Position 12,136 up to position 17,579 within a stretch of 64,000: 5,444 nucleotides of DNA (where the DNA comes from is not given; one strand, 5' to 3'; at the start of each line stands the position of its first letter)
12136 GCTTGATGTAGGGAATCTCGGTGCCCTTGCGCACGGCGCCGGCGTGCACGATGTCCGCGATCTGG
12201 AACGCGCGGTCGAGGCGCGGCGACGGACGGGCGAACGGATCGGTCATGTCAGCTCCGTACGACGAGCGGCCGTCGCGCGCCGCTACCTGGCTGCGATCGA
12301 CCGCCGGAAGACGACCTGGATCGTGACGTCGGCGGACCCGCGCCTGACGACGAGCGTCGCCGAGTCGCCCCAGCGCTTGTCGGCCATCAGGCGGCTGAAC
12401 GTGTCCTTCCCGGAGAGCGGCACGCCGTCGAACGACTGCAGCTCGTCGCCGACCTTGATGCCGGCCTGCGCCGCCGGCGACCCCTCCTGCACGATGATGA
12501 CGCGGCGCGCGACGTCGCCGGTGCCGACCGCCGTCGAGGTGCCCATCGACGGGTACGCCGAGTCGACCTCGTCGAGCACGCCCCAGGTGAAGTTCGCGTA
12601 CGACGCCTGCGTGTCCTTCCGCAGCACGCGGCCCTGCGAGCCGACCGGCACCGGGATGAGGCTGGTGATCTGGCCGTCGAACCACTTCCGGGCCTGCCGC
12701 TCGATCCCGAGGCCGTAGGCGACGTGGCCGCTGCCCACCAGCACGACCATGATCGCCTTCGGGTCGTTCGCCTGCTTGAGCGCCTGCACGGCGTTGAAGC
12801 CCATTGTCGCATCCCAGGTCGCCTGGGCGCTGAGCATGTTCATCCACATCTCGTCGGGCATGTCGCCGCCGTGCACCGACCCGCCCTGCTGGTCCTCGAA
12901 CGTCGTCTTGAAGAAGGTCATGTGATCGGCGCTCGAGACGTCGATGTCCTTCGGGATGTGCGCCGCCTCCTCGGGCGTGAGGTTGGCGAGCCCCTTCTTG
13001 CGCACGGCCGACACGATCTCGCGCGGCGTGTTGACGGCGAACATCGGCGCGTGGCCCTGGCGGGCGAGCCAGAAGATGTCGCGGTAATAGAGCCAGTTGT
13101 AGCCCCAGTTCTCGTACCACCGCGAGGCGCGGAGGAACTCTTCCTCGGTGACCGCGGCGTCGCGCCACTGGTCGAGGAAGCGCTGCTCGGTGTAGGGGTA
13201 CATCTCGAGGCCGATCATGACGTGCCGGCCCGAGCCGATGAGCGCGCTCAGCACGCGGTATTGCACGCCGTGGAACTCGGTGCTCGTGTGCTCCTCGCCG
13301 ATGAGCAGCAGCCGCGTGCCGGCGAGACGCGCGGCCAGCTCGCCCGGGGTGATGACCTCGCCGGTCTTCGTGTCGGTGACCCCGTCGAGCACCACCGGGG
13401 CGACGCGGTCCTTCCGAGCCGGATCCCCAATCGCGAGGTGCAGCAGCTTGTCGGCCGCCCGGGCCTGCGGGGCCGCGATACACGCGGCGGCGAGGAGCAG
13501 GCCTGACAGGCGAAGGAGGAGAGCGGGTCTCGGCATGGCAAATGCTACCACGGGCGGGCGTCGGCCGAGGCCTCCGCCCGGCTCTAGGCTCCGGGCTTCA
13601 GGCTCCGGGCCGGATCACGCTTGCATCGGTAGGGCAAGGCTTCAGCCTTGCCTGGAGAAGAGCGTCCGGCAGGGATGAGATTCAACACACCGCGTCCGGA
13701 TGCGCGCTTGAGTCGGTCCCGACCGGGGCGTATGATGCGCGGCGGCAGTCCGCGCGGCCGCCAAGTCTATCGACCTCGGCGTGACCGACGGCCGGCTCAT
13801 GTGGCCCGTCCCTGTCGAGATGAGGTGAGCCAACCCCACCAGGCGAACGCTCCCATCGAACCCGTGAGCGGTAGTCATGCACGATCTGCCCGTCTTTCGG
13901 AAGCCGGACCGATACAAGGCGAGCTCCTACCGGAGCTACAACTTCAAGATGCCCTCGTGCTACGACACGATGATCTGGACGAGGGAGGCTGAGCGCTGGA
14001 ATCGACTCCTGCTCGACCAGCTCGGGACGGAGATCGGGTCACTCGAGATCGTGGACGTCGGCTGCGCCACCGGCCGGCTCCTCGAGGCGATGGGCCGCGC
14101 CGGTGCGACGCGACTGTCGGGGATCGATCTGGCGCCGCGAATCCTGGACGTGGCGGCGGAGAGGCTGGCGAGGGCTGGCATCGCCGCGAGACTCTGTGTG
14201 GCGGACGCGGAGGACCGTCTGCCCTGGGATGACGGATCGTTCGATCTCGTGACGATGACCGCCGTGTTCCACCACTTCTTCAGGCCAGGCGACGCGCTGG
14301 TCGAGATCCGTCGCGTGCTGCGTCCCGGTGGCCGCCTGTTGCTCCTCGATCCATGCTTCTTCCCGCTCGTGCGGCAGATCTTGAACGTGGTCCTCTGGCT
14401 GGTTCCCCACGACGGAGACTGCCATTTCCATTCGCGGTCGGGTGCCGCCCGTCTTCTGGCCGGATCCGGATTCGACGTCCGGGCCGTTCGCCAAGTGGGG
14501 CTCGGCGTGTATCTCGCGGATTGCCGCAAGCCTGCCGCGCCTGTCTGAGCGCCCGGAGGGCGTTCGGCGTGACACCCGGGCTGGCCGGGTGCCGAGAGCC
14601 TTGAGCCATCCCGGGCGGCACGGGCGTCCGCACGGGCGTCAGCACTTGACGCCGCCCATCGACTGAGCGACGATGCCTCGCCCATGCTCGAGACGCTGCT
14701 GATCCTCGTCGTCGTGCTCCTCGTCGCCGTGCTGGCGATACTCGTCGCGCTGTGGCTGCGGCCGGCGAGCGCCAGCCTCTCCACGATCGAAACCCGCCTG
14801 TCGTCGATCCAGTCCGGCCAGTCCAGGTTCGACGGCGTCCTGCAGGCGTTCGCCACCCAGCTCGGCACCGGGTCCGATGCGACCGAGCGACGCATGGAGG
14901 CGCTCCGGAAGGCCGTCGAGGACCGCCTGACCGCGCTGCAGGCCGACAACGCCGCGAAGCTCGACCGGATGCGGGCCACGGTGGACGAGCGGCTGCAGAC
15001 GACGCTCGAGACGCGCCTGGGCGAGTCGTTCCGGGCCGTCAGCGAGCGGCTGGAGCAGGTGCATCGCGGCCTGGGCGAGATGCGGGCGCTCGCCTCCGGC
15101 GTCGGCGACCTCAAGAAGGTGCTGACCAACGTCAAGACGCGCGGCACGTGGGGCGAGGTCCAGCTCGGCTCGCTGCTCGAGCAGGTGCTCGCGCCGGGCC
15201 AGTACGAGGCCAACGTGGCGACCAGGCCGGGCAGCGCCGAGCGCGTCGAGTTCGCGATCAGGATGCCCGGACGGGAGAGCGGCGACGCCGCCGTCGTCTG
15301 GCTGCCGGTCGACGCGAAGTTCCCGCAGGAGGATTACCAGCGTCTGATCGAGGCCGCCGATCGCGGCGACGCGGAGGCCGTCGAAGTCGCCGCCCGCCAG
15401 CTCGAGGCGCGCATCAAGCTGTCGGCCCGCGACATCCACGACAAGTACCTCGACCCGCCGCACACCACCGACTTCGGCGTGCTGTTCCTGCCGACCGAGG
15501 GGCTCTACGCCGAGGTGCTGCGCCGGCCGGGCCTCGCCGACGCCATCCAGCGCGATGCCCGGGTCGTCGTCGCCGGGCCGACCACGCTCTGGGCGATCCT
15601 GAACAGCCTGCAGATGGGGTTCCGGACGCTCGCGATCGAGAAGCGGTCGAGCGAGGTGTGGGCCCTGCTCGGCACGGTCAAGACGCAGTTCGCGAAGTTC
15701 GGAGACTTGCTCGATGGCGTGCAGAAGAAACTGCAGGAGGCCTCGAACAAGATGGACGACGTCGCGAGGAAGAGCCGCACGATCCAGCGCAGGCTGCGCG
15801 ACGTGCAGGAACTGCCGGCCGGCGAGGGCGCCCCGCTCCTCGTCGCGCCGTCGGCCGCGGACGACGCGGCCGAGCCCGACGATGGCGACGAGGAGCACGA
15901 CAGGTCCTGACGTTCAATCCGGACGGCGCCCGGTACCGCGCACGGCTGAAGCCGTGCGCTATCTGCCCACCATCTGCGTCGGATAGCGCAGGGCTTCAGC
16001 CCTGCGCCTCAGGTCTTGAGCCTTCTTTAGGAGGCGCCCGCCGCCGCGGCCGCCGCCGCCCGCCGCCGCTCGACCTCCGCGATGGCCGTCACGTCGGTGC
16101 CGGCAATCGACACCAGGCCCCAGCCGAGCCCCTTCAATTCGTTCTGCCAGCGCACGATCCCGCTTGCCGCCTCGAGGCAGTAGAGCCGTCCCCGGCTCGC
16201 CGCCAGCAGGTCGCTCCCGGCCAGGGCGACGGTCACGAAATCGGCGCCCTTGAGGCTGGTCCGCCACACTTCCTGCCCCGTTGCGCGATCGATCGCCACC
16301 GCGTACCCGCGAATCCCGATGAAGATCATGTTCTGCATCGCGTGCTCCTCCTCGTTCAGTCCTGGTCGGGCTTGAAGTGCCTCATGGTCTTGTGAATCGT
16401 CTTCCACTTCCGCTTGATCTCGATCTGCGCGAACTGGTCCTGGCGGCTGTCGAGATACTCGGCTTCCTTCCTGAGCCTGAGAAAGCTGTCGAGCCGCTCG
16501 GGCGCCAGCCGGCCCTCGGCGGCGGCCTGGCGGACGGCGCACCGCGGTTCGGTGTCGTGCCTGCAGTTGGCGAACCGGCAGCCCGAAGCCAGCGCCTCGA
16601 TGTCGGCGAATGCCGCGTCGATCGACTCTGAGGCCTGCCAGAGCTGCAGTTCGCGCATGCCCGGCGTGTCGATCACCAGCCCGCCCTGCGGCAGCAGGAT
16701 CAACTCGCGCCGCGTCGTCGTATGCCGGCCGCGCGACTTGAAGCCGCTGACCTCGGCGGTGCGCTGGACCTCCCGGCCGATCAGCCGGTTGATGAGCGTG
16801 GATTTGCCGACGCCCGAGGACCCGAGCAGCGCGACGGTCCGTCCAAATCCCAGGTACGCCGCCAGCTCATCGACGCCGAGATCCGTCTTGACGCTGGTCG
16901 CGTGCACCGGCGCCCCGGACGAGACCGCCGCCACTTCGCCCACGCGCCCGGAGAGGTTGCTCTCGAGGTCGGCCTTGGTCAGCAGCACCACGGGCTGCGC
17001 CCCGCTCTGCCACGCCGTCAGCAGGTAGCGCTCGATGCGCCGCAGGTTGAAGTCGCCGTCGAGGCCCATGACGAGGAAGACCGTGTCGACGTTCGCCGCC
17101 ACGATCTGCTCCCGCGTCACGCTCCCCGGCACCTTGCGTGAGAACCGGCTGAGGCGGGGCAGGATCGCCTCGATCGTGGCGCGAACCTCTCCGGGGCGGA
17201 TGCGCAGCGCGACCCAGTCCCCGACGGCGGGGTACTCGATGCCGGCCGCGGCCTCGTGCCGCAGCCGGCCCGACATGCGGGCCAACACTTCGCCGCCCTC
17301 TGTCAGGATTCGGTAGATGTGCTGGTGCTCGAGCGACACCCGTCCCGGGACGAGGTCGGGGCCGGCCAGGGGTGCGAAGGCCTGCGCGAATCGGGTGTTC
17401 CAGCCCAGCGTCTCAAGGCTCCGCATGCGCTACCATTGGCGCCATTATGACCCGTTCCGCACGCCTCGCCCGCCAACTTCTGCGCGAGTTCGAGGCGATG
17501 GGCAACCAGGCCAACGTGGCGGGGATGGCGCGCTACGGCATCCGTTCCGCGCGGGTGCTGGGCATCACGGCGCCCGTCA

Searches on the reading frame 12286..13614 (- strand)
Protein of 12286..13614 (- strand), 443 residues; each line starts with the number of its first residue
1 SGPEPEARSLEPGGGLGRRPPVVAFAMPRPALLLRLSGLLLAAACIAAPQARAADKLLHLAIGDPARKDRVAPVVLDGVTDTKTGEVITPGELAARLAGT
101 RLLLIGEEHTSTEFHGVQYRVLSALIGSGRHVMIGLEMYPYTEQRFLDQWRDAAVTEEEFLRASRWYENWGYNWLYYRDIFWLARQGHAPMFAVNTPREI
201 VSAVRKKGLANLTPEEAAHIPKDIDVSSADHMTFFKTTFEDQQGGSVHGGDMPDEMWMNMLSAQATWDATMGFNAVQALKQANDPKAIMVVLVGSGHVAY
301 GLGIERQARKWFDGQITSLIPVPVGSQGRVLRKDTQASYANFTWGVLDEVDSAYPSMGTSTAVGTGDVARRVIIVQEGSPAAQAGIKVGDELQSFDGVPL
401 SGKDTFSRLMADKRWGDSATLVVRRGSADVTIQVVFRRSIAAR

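Call 87: search_protein_families(library=pfam, proteins=[window:12286-13614:-], max_evalue=0.00001)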
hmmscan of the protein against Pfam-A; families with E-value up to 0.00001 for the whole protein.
window:12286-13614:- (443 aa): 3 families
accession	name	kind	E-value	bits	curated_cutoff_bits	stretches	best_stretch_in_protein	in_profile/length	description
PF04187.18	Cofac_haem_bdg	-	8.5e-52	176.7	27.7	1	93-306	1-211/213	Haem-binding uptake, Tiki superfamily, ChaN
PF13180.12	PDZ_2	-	1.5e-10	41.6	27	1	371-434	15-78/80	PDZ domain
PF17820.7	PDZ_6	-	4.7e-09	36.3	27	1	375-425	5-54/54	PDZ domain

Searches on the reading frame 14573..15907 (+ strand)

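Call 87: search_protein_families(library=pfam, proteins=[window:14573-15907:+], max_evalue=0.00001)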
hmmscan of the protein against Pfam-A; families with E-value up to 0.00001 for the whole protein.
window:14573-15907:+ (445 aa): 1 family
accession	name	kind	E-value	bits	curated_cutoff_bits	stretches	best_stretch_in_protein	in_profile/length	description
PF02646.22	RmuC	-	2.2e-78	263.8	26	1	129-417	2-287/291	RmuC family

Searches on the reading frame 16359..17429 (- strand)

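Call 87: search_protein_families(library=pfam, proteins=[window:16359-17429:-], max_evalue=0.00001)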
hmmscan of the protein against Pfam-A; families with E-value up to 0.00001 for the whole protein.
window:16359-17429:- (357 aa): 2 families
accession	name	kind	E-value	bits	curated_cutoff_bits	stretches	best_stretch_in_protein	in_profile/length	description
PF03193.22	RsgA_GTPase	-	6.5e-51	173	30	1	89-264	1-174/174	RsgA GTPase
PF01926.29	MMR_HSR1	-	1.7e-08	35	21.9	1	198-275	1-71/113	50S ribosome-binding GTPase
